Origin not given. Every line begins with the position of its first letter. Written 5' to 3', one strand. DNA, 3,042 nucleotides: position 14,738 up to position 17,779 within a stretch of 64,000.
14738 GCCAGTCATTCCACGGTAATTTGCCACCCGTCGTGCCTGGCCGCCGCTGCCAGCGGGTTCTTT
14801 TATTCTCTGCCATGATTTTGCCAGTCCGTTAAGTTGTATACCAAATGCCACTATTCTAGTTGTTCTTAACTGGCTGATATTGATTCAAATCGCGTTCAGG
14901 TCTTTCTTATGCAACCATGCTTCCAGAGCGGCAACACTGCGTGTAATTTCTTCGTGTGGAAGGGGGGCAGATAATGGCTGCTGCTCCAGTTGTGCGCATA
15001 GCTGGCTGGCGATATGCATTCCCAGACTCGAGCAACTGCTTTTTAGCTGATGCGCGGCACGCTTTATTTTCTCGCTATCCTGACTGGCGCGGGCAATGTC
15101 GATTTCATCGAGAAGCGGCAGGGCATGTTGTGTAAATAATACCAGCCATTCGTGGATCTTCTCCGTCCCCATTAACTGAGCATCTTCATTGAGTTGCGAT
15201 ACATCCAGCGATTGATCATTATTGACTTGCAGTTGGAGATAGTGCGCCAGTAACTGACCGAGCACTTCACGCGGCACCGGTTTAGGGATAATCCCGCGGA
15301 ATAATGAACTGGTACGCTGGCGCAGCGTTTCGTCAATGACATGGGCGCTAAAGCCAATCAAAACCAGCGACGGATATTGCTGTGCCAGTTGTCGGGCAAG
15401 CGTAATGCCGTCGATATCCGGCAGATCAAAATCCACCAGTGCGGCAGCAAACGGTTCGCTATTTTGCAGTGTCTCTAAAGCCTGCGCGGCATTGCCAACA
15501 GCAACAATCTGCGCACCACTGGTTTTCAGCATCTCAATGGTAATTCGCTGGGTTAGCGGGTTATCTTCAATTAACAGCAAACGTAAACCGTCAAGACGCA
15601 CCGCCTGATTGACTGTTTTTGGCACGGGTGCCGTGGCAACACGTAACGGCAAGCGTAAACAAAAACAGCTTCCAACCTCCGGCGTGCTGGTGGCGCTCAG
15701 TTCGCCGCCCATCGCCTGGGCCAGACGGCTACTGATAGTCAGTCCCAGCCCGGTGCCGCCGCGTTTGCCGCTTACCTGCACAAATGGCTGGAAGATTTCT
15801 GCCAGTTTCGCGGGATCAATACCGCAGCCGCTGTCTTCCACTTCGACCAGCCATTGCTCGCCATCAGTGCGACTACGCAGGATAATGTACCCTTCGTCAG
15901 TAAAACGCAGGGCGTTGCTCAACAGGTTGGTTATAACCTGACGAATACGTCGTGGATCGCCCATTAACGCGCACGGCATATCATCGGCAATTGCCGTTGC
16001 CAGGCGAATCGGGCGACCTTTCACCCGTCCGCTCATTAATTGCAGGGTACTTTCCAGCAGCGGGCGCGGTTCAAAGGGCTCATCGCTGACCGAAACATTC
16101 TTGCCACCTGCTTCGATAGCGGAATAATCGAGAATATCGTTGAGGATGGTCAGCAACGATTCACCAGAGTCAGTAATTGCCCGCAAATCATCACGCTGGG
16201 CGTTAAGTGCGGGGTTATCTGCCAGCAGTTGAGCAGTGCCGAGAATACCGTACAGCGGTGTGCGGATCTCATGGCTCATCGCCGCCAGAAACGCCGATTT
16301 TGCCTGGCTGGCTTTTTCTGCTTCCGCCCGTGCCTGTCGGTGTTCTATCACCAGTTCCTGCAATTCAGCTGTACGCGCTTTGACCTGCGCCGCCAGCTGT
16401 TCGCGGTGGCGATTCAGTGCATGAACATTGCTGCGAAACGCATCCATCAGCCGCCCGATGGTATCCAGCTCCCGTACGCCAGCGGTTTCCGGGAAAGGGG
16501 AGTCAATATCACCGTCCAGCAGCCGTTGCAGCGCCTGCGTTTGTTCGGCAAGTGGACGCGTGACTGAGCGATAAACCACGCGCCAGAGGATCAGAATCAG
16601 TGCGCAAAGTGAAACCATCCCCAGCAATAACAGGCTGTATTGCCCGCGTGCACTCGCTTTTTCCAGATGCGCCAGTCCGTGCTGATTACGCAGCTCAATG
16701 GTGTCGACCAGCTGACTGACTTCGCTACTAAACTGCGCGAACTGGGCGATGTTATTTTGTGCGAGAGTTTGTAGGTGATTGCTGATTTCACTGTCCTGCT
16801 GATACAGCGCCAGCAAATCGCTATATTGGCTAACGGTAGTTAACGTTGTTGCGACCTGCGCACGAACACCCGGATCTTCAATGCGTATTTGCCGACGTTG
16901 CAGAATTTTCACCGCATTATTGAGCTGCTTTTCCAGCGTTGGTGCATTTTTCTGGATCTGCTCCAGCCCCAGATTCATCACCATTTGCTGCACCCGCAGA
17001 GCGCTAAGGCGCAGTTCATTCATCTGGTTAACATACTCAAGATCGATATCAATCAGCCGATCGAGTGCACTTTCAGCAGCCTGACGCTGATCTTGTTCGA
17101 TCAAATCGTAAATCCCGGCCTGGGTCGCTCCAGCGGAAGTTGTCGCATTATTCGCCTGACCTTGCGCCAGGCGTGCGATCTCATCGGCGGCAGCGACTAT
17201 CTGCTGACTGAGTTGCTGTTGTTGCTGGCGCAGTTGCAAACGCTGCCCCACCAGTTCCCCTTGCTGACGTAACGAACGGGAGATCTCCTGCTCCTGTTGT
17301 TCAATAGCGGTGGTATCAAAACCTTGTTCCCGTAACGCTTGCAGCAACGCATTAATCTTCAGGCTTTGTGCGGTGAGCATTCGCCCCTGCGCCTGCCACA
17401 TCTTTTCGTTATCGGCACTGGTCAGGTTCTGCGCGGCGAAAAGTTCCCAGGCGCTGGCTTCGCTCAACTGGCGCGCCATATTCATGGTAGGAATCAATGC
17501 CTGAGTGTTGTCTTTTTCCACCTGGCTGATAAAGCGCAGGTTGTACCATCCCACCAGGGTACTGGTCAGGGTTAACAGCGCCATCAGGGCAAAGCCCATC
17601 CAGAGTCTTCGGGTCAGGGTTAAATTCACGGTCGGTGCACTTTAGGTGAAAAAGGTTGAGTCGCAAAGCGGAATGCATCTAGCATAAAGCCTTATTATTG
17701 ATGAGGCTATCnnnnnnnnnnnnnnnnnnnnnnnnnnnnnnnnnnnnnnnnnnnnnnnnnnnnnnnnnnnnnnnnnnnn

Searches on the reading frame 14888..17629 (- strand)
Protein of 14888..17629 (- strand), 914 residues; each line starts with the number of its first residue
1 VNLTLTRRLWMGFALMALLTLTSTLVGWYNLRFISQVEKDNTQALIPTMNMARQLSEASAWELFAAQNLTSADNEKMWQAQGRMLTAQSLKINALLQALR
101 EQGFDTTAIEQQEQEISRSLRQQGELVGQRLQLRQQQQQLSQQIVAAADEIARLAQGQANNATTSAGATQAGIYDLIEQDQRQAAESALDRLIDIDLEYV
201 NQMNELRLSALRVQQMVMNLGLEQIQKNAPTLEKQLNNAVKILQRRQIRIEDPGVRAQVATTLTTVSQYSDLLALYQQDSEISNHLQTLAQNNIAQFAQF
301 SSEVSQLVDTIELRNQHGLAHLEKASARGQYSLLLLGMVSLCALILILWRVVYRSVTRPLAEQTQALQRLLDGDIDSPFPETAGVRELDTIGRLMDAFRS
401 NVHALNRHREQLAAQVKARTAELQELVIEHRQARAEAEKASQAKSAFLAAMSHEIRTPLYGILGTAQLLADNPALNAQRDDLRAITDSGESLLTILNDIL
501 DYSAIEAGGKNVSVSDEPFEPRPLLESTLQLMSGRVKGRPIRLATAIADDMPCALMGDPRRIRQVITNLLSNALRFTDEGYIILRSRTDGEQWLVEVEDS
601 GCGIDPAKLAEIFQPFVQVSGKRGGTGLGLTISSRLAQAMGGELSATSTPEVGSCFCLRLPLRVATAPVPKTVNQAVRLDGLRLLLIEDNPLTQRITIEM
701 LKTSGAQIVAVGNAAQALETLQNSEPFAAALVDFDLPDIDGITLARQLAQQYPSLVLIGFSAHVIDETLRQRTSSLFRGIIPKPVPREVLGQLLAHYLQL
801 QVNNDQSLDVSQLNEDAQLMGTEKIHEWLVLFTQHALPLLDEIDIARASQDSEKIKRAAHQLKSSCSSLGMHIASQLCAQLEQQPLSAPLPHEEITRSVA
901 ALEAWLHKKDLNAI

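Call 8: search_protein_families(proteins=[window:14888-17629:-], library=ncbifam, max_evalue=1e-10)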
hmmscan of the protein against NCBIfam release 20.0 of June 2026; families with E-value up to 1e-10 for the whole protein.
window:14888-17629:- (914 aa): 63 families (the best 25 are shown)
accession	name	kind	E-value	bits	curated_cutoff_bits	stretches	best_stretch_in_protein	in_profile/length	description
NF008543.0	PRK11466.1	equivalog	0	1906.3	982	1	1-913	1-913/914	TMAO reductase system sensor histidine kinase/response regulator TorS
TIGR02956.1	TMAO_torS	equivalog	4e-287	955.3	676.5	2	5-806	2-828/967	TMAO reductase system sensor histidine kinase/response regulator TorS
NF011874.0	PRK15347.1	equivalog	6.4e-92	309.1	852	2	334-670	299-622/921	two component system sensor kinase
NF008318.0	PRK11107.1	equivalog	4.5e-80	269.9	890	1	335-712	182-567/920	two-component sensor histidine kinase BarA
NF008302.0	PRK11091.1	equivalog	6.3e-73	246.2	838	1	428-888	267-746/779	aerobic respiration two-component sensor histidine kinase ArcB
NF008099.0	PRK10841.1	equivalog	4.6e-67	226.6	920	1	435-674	461-702/949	two-component system sensor histidine kinase RcsC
NF041947.1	LuxQ_Vibrio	equivalog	1.2e-66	225.2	1200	1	413-799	438-840/843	quorum-sensing autoinducer 2 sensor kinase/phosphatase LuxQ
NF045901.1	HisKinLetSLeg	equivalog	5.4e-63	213.3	1650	1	335-693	185-548/906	two-component system sensor histidine kinase LetS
NF038297.2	hybrid_HK_HrmK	equivalog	1e-53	182.9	725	1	419-797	210-607/607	hybrid histidine kinase/response regulator HrmK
NF041832.1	near_NosP_CTERM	subfamily_domain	3.2e-41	141.6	400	1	438-796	1-368/370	NahK/ErcS family hybrid sensor histidine kinase/response regulator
NF046044.1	PnpS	equivalog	5.2e-39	134.4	400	1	434-661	160-390/390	two-component system histidine kinase PnpS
NF007420.1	PRK09959.1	equivalog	3.5e-38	130.8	1995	1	423-888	691-1165/1197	acid-sensing system histidine kinase EvgS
NF008468.0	PRK11360.1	equivalog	1.7e-34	119.2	646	1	447-663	399-609/616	two-component system sensor histidine kinase AtoS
NF033092.0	HK_WalK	equivalog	1.7e-33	116.1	725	1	435-662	363-594/594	cell wall metabolism sensor histidine kinase WalK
TIGR02966.1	phoR_proteo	equivalog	3e-32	111.9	334.2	1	402-659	73-332/333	phosphate regulon sensor histidine kinase PhoR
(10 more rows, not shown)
